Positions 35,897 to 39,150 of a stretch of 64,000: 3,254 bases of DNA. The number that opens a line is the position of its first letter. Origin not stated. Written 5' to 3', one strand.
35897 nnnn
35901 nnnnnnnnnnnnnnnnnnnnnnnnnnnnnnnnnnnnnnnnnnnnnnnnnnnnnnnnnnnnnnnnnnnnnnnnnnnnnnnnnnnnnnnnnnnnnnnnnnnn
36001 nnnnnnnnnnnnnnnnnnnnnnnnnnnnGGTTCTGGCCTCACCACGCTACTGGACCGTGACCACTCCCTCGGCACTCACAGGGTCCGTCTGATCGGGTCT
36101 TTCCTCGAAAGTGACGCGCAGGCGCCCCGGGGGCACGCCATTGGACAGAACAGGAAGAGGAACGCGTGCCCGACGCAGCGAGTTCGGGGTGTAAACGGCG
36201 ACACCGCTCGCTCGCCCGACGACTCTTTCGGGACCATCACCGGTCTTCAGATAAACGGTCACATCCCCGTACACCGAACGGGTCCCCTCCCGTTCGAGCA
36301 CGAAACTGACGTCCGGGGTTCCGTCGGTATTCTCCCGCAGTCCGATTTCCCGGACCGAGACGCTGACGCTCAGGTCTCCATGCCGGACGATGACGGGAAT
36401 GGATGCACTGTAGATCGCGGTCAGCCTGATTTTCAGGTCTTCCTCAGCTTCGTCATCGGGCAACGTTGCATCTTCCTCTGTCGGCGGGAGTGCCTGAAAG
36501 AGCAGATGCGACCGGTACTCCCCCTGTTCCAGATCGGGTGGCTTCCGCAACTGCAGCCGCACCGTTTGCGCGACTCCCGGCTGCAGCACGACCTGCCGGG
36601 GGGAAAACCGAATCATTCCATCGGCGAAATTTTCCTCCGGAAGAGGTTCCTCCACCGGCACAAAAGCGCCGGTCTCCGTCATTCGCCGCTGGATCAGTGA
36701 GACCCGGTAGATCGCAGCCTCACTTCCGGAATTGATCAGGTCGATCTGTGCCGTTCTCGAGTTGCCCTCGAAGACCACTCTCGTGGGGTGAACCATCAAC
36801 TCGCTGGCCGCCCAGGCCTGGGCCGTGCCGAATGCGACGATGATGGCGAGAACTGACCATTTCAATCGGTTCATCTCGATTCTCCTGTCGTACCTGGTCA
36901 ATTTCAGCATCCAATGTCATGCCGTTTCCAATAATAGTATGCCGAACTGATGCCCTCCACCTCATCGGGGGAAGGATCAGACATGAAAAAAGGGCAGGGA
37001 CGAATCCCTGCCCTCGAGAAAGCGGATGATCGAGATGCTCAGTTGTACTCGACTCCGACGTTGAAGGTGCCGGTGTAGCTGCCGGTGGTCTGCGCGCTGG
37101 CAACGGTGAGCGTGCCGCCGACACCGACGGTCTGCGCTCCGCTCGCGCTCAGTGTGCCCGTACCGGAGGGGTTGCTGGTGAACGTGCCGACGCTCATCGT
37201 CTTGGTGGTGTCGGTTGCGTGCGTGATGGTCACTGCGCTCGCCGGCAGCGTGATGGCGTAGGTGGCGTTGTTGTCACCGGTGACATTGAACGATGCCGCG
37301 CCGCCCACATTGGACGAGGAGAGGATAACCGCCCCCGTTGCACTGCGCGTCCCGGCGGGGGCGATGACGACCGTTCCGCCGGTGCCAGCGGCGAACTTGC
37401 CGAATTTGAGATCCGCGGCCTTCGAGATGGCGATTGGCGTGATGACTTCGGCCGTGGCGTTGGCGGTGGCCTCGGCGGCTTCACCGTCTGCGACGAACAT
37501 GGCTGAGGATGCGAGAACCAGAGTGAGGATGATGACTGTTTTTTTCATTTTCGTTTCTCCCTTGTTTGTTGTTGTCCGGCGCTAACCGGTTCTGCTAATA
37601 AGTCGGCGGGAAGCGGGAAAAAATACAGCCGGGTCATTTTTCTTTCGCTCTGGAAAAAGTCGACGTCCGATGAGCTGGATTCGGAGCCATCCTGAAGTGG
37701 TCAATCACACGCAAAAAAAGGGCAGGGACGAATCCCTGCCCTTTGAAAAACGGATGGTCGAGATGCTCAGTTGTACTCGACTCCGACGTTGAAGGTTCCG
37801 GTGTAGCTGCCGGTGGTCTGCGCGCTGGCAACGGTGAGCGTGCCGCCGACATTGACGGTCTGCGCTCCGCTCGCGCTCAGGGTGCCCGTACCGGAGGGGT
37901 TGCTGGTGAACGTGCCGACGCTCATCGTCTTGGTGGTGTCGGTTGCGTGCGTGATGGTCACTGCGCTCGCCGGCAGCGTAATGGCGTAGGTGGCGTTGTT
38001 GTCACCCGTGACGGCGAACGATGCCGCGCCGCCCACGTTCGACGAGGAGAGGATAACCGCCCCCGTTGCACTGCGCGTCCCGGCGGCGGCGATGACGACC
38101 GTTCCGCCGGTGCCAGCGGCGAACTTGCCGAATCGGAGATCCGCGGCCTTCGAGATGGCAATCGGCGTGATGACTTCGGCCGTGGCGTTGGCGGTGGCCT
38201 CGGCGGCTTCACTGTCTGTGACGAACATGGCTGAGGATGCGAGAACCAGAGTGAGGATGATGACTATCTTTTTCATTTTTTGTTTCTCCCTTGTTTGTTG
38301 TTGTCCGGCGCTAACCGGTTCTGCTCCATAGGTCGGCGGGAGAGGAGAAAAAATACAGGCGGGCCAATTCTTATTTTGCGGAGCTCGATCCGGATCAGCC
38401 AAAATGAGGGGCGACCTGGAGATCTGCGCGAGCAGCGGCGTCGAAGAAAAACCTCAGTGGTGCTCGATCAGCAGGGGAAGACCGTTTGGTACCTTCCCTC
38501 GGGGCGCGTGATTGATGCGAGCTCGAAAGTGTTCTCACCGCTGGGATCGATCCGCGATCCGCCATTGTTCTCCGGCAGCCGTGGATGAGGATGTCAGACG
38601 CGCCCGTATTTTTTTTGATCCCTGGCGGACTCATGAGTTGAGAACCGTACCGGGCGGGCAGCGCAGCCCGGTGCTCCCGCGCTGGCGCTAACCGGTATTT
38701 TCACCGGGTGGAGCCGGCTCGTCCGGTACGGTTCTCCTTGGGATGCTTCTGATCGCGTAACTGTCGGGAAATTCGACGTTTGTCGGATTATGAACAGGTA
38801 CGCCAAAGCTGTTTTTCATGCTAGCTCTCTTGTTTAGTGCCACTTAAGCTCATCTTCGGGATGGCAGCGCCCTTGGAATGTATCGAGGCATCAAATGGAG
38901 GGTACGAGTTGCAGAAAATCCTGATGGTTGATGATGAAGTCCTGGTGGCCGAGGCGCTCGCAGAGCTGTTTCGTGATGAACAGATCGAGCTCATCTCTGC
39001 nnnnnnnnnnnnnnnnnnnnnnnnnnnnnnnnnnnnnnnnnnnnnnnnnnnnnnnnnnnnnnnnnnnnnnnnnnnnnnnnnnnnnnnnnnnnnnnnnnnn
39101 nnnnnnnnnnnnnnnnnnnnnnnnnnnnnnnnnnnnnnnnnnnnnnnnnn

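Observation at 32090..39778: Archaic chaperone-usher pilus locus with an usher-SPOR fusion, duplicated terminator-bearing pilin genes and a divergent REC-sigma regulator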

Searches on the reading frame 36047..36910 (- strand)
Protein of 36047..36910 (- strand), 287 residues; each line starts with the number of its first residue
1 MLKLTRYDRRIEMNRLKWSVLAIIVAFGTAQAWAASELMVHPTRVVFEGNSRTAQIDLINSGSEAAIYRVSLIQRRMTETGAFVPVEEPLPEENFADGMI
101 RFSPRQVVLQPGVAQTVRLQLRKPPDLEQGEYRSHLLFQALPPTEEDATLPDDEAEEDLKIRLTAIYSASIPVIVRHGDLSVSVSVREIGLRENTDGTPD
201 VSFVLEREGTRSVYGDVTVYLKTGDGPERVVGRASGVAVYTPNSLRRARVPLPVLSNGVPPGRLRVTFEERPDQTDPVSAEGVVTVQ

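Call 3: search_protein_families(library=pfam, proteins=[window:36047-36910:-], max_evalue=0.01)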
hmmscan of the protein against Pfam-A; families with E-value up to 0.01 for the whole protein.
window:36047-36910:- (287 aa): 2 families
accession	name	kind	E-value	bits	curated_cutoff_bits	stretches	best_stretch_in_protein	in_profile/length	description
PF00345.26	PapD_N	-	4.1e-05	24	23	1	38-162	2-111/126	Pili and flagellar-assembly chaperone, PapD N-terminal domain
PF06280.18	fn3_5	-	0.0031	18.6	27.6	1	49-129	7-86/112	Fn3-like domain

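Call 4: search_protein_families(library=ncbifam, proteins=[window:36047-36910:-], max_evalue=0.01)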
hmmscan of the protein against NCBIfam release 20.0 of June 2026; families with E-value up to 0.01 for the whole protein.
window:36047-36910:- (287 aa): 2 families
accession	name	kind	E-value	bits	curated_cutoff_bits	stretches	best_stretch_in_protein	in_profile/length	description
NF011836.1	PRK15308.1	equivalog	0.0064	16.1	500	1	30-148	18-130/236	fimbrial chaperone TcfA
NF011823.0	PRK15295.1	equivalog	0.0068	15.7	309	1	13-74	1-60/227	fimbrial assembly chaperone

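Call 10: search_solved_structures(query=window:36047-36910:-, max_evalue=10)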
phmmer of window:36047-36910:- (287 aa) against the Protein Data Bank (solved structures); distinct sequences matched with E-value up to 10: 4.
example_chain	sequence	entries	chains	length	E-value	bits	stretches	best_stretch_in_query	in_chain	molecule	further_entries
4ncd_A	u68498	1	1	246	0.0017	20.9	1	35-185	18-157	Gram-negative pili assembly chaperone, N-terminal domain protein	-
6k73_A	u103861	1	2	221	0.0019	20.7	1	48-185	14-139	Colonization factor antigen I chaperone CfaA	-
4y2o_A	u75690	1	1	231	0.0036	19.8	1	48-185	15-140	CfA/I fimbrial subunit A (Colonization factor antigen subunit A putative chaperone)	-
6v8p_D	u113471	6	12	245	0.86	12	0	124-196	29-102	DNA polymerase zeta processivity subunit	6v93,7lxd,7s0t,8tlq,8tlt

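Call 30: search_solved_structures(query=A2, max_evalue=1)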
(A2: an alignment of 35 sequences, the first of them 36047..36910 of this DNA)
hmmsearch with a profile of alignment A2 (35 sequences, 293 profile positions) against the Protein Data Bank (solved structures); distinct sequences matched with E-value up to 1: 2.
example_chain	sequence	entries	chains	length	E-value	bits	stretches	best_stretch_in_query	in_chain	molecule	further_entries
6e14_C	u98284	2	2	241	0.61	12.3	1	15-73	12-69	Chaperone protein FimC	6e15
8dvh_A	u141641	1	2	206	0.87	11.8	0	232-277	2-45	Lon protease 2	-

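Call 32: search_protein_families(library=pfam, alignment_id=A2, max_evalue=0.01)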
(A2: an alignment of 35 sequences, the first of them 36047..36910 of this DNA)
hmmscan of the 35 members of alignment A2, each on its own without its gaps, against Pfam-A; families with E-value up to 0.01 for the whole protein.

A. member 1, window:36047-36910:- (287 aa): 2 families
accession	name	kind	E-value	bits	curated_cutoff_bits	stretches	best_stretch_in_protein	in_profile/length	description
PF00345.26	PapD_N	-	4.1e-05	24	23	1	38-162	2-111/126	Pili and flagellar-assembly chaperone, PapD N-terminal domain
PF06280.18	fn3_5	-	0.0031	18.6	27.6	1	49-129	7-86/112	Fn3-like domain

B. families by the number of members that match (of 35 scanned): 7 families
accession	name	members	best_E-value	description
PF00345.26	PapD_N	33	9e-07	Pili and flagellar-assembly chaperone, PapD N-terminal domain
PF06280.18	fn3_5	23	3.7e-05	Fn3-like domain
PF11614.14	FixG_C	2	0.0038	IG-like fold at C-terminal of FixG, putative oxidoreductase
PF14016.12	DUF4232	2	0.0046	Domain of unknown function (DUF4232)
PF24816.2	Ig_CFAP65__9th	2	0.0087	Cilia- and flagella-associated protein 65-like, Ig-like domain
PF10633.15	NPCBM_assoc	1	0.0012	NPCBM-associated, NEW3 domain of alpha-galactosidase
PF22544.2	HYDIN_VesB_CFA65-like_Ig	1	0.0096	HYDIN/CFA65/VesB-like, Ig-like domain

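Call 50: search_protein_families(library=pfam, proteins=[window:36047-36910:-], max_evalue=10)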
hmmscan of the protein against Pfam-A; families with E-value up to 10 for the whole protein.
window:36047-36910:- (287 aa): 2 families
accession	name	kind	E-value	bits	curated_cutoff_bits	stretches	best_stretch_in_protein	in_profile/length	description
PF00345.26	PapD_N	-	4.1e-05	24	23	1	38-162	2-111/126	Pili and flagellar-assembly chaperone, PapD N-terminal domain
PF06280.18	fn3_5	-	0.0031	18.6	27.6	1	49-129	7-86/112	Fn3-like domain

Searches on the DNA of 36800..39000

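Call 102: search_rna_families(source=window, start=36800, end=39000, threshold=evalue, max_evalue=1)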
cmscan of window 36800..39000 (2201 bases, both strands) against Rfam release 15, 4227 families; matches with E-value up to 1: 5.
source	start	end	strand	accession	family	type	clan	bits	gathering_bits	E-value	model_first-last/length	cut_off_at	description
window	38637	38677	-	RF01340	CRISPR-DR29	Gene; CRISPR;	-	22.7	39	0.09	1-37/37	no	CRISPR RNA direct repeat element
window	37713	37781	-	RF02651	SorY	Gene; sRNA;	-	22.1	111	0.13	1-83/83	no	Singlet oxygen resistance RNA Y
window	38640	38736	+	RF04168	MIR839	Gene; miRNA;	-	20.7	200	0.32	42-223/267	no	MIR839 microRNA precursor family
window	36985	37054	-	RF02651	SorY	Gene; sRNA;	-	19.9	111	0.45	1-83/83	no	Singlet oxygen resistance RNA Y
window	38897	38966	+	RF01121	sR38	Gene; snRNA; snoRNA; CD-box;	-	18.1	50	0.29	1-59/59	no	Small nucleolar RNA sR38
